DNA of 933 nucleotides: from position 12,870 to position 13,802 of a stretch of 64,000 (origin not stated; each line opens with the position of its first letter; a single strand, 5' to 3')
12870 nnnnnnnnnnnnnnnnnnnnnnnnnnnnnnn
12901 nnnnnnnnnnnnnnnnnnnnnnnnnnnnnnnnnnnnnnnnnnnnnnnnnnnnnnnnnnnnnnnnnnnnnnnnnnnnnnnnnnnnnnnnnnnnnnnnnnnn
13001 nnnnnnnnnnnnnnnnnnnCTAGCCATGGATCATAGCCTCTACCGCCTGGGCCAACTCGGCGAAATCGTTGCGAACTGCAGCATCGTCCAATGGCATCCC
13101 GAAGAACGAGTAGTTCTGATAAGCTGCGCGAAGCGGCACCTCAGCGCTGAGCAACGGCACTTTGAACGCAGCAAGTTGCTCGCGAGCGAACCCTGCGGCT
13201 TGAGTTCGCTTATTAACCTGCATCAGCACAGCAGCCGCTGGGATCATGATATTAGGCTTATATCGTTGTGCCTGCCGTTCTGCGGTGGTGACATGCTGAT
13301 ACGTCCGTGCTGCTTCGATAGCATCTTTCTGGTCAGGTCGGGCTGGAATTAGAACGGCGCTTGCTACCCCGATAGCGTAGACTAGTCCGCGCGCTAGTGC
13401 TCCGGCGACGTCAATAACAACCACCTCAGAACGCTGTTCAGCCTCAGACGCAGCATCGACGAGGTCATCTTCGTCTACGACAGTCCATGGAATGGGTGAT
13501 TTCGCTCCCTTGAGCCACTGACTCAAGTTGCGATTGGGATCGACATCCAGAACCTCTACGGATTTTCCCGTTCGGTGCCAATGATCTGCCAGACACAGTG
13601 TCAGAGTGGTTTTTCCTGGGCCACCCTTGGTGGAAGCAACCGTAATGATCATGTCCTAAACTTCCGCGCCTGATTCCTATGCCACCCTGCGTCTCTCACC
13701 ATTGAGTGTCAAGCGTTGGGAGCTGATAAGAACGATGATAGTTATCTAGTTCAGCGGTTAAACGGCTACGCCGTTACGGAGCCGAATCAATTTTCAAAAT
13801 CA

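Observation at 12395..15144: A low-GC iteron-type replicon (parA-partner / oriV / rep) captured inside a repABC plasmid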

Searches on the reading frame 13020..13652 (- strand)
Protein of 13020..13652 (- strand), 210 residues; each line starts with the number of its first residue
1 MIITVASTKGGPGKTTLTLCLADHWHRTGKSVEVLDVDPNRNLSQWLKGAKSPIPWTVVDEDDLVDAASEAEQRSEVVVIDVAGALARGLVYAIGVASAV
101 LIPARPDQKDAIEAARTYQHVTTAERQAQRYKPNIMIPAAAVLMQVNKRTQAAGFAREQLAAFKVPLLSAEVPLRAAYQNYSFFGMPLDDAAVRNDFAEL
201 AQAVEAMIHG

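Call 3: search_protein_families(library=pfam, proteins=[window:13020-13652:-], max_evalue=0.01)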
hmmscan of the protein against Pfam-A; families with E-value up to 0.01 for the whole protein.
window:13020-13652:- (210 aa): 6 families
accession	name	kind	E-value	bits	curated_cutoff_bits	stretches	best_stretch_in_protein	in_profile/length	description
PF01656.29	CbiA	-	1.1e-11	45.2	25.4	1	3-187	1-124/125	CobQ/CobB/MinD/ParA nucleotide binding domain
PF13614.12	AAA_31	-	1.2e-09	38.8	27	1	2-48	3-49/177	AAA domain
PF07015.17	VirC1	-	3.6e-09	36.8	24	1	2-186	3-190/231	VirC1 protein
PF10609.15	ParA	-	3.3e-06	27.2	27.1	1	2-38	5-41/246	NUBPL iron-transfer P-loop NTPase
PF09140.17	MipZ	-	9e-05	22.3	20.7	1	2-40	2-40/262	ATPase MipZ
PF02374.21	ArsA_ATPase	-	0.0016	18.2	24.3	1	5-48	5-48/305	Anion-transporting ATPase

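Call 7: search_protein_families(library=ncbifam, proteins=[window:13020-13652:-], max_evalue=0.01)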
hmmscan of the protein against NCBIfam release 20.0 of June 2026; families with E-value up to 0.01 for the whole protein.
window:13020-13652:- (210 aa): 15 families
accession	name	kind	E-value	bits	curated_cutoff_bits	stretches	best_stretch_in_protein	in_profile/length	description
NF041546.1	ParA_partition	equivalog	4.9e-32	111.1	180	1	2-182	1-178/203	ParA family partition ATPase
NF010423.0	PRK13849.1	equivalog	4.6e-10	39.3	313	1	2-186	3-190/231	conjugal transfer ATPase VirC1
TIGR03371.1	cellulose_yhjQ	equivalog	1.8e-09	37.5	157.85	1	2-44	3-45/246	cellulose biosynthesis protein BcsQ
TIGR01969.1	minD_arch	subfamily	9.4e-09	34.8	201.75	1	1-38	1-38/251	cell division ATPase MinD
TIGR03453.1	partition_RepA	equivalog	9.2e-07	28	348.45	1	2-45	106-149/387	plasmid partitioning protein RepA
NF047398.1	AAA_KGGVGR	domain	1.6e-06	28.6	90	1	2-129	4-125/190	KGGVGR-motif variant AAA ATPase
TIGR01968.1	minD_bact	equivalog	4.9e-06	26.1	212.9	1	2-59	3-60/261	septum site-determining protein MinD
NF041136.1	MrpORP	equivalog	0.00017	21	450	1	3-38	8-43/365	iron-sulfur cluster carrier protein MrpORP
NF053621.1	ATPseBagBMYCTU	equivalog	0.00057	19.1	521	1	3-47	14-58/371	ATPase BagB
TIGR04291.1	arsen_driv_ArsA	equivalog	0.0016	17.2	650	1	7-66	326-385/565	arsenical pump-driving ATPase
TIGR03815.1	CpaE_hom_Actino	equivalog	0.003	16.7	154.45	0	2-39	113-150/340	septum site-determining protein Ssd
NF010443.0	PRK13869.1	subfamily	0.0032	16.3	446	0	2-47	123-168/405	plasmid-partitioning protein RepA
NF008079.0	PRK10818.1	equivalog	0.0036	16.7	508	0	2-43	4-46/270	septum site-determining protein MinD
NF002204.1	PRK01077.1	equivalog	0.0066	15.4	254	1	3-39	4-40/420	cobyrinic acid a,c-diamide synthase CobB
TIGR00345.1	GET3_arsA_TRC40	subfamily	0.0089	15.6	135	1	8-48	4-44/299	TRC40/GET3/ArsA family transport-energizing ATPase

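Call 27: search_dna_similar(query=window:13020-13652:-, collection=plasmids, mode=protein, max_rows=20)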
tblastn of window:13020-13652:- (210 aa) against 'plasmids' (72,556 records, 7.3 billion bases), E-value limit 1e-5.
Records with a match: 254; places in all: 265; records where one place covers at least 80% of the query: 188.
Best place of each record, by identity: 60-80% 2; <60% 252.
By first word of the organism name: Pseudomonas 24; Shinella 19; Roseomonas 16; Methylobacterium 14; Agrobacterium 14; Zymomonas 13; Azospirillum 12; Rhizobium 11; Paracoccus 7; Escherichia 7; and 67 more.
By predicted mobility (MOB-suite, as given by PLSDB): non-mobilizable 151; conjugative 56; mobilizable 47.
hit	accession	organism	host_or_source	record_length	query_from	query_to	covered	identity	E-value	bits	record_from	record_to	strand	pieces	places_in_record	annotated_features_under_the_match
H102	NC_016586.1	Azospirillum lipoferum 4B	-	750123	2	210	100%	72.7%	7e-89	292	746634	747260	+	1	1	ParA family protein | DUF3102 domain-containing protein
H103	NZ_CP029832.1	Azospirillum ramasamyi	single cell,Cow dung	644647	2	210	100%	72.7%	3e-88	290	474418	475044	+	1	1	ParA family protein | DUF3102 domain-containing protein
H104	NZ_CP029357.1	Azospirillum thermophilum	cell culture,hot spring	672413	2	209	99%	48.6%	2e-41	156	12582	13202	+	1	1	ParA family protein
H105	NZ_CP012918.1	Azospirillum brasilense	Digitaria eriantha,microbe,root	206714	3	210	99%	48.6%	8e-46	168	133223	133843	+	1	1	ParA family protein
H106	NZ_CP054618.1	Azospirillum oryzae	cell culture,soil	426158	2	210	100%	47.6%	5e-45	166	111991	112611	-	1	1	ParA family protein | hypothetical protein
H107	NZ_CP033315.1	Azospirillum brasilense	rhizosphere soil of Digitaria ...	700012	2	208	99%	43.5%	2e-37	144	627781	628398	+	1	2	ParA family protein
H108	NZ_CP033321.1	Azospirillum brasilense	rhizosphere soil of Cynodon ...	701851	2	208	99%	43.5%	2e-37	144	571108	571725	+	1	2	ParA family protein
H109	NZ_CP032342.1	Azospirillum brasilense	soil sample,Agricultural field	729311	2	208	99%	43.5%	2e-37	144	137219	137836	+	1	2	ParA family protein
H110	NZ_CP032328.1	Azospirillum argentinense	soil sample,Agricultural field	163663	2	208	99%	43.5%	2e-36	141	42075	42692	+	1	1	ParA family protein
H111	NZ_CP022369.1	Azospirillum sp. TSH58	single cell,paddy soils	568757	2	209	99%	42.8%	2e-36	141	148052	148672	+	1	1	ParA family protein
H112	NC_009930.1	Acaryochloris marina MBIC11017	-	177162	1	206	98%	39.6%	3e-31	126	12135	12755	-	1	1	ParA family protein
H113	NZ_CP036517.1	Lichenihabitans psoromatis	Psoroma sp.,culture,Lichen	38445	2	186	88%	40.2%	2e-23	104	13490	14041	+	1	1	ParA family protein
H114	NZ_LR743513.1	Methylobacterium bullatum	-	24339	2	185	88%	39.9%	8e-22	100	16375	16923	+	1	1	ParA family protein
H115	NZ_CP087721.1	Roseomonas sp. OT10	single cell,human skin swab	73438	2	187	89%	38.9%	3e-11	69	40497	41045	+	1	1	ParA family protein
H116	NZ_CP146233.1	Pararoseomonas sp. SCSIO 73927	sediment,marine sediment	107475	2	187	89%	38.9%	3e-11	69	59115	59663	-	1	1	ParA family protein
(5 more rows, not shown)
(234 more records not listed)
